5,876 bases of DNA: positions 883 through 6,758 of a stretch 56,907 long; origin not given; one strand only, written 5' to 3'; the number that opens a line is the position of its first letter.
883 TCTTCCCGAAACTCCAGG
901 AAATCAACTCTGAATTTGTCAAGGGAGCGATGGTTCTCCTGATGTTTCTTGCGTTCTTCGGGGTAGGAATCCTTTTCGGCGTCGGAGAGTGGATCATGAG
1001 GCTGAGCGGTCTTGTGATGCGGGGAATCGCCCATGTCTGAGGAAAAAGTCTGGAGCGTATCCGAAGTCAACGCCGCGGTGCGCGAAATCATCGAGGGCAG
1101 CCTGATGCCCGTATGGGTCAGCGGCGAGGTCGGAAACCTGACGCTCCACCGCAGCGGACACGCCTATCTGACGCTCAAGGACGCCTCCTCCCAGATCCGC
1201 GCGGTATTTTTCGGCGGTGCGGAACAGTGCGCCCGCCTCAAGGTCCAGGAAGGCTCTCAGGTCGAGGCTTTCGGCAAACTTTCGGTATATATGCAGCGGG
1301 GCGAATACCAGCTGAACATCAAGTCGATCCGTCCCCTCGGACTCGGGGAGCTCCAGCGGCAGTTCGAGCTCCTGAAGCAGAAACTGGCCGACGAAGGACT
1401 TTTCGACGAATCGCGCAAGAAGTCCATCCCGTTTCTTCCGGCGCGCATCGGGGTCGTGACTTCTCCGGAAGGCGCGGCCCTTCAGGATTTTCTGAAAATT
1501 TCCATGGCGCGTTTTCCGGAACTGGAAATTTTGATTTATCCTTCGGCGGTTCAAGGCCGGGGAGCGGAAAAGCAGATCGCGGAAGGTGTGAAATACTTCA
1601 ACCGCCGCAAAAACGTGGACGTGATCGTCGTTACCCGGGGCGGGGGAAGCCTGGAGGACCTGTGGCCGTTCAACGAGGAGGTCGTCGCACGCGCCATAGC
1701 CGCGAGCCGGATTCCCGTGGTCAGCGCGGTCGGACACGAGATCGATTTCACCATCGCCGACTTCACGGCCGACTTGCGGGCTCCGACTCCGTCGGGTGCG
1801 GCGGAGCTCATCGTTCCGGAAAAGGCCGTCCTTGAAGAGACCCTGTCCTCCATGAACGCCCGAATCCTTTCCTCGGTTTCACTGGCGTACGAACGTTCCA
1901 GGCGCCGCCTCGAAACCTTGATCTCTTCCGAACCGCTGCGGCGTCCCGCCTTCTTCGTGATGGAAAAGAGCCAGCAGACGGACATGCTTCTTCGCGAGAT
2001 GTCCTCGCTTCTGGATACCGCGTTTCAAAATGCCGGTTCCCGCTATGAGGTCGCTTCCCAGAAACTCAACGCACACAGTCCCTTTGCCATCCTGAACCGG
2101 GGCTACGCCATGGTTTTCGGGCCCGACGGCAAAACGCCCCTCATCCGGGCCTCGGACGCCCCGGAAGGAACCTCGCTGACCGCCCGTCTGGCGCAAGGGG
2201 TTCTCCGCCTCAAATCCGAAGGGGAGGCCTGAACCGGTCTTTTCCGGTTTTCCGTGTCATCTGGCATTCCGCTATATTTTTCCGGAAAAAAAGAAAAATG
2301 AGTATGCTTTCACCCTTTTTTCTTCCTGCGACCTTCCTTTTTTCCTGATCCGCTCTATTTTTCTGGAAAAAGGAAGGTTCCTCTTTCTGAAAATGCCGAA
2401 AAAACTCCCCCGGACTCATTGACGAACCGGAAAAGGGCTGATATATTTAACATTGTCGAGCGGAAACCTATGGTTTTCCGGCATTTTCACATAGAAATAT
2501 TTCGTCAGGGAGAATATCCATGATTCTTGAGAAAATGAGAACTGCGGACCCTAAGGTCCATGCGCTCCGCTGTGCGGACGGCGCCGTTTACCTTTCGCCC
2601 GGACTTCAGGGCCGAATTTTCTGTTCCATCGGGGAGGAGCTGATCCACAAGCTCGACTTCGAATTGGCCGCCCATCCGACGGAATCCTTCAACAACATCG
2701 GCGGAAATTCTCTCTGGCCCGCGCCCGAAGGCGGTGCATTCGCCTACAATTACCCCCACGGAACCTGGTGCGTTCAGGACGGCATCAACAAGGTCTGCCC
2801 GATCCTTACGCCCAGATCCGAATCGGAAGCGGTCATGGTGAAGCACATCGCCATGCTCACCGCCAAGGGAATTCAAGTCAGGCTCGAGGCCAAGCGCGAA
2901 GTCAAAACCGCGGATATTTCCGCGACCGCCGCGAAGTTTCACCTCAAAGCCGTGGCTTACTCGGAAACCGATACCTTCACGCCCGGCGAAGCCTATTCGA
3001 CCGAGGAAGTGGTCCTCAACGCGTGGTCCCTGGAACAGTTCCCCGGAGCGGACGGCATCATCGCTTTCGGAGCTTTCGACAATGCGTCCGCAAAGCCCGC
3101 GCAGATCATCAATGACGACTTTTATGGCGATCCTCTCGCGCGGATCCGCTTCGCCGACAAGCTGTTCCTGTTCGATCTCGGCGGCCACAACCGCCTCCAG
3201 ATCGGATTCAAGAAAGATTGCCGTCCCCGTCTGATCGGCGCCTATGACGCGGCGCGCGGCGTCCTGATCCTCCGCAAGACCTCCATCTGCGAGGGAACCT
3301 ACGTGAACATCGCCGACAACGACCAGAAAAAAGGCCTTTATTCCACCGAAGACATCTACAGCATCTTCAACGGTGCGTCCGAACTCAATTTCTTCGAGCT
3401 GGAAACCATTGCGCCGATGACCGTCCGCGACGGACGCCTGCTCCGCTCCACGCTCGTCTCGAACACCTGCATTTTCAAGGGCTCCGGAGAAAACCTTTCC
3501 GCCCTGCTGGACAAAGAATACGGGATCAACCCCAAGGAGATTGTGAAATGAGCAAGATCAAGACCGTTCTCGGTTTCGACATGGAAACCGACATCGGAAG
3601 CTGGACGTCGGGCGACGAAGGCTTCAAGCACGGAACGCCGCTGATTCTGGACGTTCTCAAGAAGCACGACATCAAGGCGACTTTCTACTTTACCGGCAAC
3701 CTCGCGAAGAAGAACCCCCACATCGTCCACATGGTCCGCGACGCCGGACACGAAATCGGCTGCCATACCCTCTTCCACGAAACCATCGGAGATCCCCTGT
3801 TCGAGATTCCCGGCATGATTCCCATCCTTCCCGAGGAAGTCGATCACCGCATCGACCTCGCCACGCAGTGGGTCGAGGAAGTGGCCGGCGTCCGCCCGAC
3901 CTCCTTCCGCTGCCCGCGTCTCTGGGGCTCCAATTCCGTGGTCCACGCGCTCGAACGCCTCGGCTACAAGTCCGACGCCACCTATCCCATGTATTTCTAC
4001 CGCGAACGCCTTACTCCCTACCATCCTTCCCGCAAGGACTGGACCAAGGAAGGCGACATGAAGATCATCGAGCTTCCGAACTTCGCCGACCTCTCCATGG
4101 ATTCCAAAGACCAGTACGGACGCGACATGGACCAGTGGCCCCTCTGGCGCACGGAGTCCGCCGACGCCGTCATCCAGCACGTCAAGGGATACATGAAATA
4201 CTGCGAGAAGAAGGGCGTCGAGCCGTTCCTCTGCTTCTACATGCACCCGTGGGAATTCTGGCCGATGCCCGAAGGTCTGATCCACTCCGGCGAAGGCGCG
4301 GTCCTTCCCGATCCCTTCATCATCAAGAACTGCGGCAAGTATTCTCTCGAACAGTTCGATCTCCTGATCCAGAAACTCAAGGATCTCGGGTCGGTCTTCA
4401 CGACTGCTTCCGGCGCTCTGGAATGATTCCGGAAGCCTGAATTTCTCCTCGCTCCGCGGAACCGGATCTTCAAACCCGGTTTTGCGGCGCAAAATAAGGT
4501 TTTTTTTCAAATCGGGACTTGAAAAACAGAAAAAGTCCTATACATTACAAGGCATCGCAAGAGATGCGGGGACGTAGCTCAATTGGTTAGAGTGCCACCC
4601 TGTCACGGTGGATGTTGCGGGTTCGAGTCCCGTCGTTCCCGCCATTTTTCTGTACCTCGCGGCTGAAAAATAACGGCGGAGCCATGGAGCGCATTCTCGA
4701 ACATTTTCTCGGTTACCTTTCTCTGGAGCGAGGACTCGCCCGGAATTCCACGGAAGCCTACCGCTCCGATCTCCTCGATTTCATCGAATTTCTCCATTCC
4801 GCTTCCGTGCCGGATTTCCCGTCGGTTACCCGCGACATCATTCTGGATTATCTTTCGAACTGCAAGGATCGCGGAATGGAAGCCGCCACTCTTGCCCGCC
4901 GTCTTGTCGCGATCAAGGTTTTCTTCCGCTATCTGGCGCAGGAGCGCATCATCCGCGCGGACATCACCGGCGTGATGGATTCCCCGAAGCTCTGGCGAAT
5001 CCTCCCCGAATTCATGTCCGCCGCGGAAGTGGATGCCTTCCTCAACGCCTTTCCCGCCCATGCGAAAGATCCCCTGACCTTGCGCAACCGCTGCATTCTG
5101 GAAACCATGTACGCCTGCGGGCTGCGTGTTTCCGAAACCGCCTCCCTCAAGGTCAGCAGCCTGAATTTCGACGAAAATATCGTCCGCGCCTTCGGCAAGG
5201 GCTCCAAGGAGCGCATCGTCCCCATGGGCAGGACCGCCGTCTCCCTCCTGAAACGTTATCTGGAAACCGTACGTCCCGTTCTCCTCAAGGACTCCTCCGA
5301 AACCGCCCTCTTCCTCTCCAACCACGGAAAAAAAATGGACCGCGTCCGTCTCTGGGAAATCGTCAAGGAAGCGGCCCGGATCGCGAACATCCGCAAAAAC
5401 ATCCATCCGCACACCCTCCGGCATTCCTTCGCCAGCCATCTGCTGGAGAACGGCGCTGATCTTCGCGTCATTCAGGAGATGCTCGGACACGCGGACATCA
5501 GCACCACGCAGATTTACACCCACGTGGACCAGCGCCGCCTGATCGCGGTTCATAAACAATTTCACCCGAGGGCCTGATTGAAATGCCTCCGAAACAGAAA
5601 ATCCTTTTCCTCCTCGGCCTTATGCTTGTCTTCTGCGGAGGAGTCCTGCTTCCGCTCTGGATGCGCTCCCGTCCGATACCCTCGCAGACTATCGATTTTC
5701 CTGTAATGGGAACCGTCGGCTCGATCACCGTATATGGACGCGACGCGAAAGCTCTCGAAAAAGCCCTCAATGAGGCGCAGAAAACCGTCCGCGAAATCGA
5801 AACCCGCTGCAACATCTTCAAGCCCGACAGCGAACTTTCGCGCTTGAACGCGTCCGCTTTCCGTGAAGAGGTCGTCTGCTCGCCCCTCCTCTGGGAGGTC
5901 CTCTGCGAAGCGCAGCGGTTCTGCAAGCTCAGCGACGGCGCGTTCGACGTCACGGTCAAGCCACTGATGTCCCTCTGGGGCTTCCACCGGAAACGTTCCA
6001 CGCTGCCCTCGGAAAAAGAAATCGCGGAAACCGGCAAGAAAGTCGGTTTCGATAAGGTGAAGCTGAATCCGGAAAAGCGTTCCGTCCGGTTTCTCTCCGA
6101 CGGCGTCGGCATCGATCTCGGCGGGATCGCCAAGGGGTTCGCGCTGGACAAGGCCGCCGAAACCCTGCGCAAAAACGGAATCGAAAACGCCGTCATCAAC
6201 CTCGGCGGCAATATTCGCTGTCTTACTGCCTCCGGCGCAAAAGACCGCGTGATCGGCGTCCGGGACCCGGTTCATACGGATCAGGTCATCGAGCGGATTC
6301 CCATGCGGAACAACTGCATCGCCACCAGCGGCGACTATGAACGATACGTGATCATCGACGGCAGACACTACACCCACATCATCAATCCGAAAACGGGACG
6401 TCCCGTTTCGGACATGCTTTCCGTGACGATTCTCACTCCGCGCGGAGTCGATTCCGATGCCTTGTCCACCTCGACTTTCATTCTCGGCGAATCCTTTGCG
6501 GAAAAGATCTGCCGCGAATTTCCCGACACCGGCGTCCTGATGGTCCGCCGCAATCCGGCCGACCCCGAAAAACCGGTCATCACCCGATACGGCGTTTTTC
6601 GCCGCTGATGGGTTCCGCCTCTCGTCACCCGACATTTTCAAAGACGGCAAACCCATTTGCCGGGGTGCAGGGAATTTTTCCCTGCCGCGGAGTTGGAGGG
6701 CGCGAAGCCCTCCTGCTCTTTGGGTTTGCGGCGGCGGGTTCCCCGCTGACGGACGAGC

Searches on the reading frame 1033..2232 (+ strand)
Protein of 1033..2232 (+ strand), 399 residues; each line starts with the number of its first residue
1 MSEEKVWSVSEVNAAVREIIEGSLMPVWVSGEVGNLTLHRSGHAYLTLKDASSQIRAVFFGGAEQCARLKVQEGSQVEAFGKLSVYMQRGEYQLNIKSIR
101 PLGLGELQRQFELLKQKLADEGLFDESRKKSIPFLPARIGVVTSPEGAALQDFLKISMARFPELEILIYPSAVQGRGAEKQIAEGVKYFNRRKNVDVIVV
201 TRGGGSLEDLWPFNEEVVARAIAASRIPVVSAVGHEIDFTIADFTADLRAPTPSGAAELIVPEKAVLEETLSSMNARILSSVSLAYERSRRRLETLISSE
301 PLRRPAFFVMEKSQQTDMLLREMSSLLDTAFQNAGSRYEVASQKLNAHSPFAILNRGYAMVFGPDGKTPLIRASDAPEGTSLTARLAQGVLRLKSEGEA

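Call 8: search_protein_families(library=pfam, proteins=[window:1033-2232:+], max_evalue=0.001)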
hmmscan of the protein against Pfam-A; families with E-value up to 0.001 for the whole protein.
window:1033-2232:+ (399 aa): 3 families
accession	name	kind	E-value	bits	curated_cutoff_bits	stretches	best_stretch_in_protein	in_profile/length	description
PF02601.20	Exonuc_VII_L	-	2.9e-87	293.5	35.9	2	123-337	1-213/315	Exonuclease VII, large subunit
PF13742.12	tRNA_anti_2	-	8.1e-26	90.5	27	1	7-100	1-95/95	OB-fold nucleic acid binding domain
PF01336.31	tRNA_anti-codon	-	2.5e-12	47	27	1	27-102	1-75/75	OB-fold nucleic acid binding domain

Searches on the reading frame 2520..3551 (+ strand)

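Call 10: search_protein_families(library=pfam, proteins=[window:2520-3551:+], max_evalue=0.001)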
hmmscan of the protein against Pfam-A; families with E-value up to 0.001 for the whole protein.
window:2520-3551:+ (343 aa): 1 family
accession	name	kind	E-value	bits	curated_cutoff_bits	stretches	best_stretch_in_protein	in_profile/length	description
PF20583.3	DUF6786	-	4.2e-24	85.4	27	1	20-341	25-372/376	Family of unknown function (DUF6786)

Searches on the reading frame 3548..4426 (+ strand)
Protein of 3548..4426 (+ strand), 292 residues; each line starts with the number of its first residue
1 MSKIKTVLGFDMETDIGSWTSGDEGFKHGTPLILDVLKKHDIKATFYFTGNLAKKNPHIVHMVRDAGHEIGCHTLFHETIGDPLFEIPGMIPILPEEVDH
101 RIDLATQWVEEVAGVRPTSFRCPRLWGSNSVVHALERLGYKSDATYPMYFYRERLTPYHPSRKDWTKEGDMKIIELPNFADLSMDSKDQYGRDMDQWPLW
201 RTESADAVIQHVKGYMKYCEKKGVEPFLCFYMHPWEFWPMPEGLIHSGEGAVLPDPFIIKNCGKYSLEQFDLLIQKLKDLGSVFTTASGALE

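Call 10: search_protein_families(library=pfam, proteins=[window:3548-4426:+], max_evalue=0.001)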
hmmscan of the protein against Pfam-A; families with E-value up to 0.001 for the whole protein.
window:3548-4426:+ (292 aa): 2 families
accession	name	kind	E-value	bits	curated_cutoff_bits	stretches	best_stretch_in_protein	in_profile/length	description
PF01522.26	Polysacc_deac_1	-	1.6e-21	77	23.1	1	23-141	14-122/124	Polysaccharide deacetylase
PF03065.20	Glyco_hydro_57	-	0.00094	19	21.2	0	55-142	86-168/291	Glycosyl hydrolase family 57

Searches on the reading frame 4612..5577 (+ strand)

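Call 10: search_protein_families(library=pfam, proteins=[window:4612-5577:+], max_evalue=0.001)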
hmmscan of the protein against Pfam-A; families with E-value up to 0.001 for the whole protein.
window:4612-5577:+ (321 aa): 3 families
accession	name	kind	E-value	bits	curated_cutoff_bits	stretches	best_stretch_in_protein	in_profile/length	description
PF00589.27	Phage_integrase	-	1.3e-51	175.2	27.1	1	134-307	2-170/172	Phage integrase family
PF02899.23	Phage_int_SAM_1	-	1.9e-18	67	22.3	1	29-111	1-82/83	Phage integrase, N-terminal SAM-like domain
PF13495.12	Phage_int_SAM_4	-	3.3e-06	27.8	27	1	29-113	2-83/85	Phage integrase, N-terminal SAM-like domain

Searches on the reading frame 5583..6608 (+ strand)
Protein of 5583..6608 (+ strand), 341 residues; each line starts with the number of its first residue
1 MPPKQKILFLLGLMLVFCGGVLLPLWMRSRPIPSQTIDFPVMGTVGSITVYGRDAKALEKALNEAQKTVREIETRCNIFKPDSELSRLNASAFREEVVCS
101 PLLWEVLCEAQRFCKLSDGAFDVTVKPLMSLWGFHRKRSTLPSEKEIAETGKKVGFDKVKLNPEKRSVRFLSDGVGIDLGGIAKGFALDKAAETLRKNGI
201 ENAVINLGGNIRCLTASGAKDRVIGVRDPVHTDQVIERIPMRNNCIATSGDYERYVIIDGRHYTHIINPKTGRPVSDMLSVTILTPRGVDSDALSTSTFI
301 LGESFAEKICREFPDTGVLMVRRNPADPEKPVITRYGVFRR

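Call 10: search_protein_families(library=pfam, proteins=[window:5583-6608:+], max_evalue=0.001)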
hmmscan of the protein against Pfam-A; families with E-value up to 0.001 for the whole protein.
window:5583-6608:+ (341 aa): 1 family
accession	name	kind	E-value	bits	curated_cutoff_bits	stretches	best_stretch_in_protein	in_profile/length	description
PF02424.20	ApbE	-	3.2e-80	269.9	25.6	1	42-314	1-259/266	ApbE family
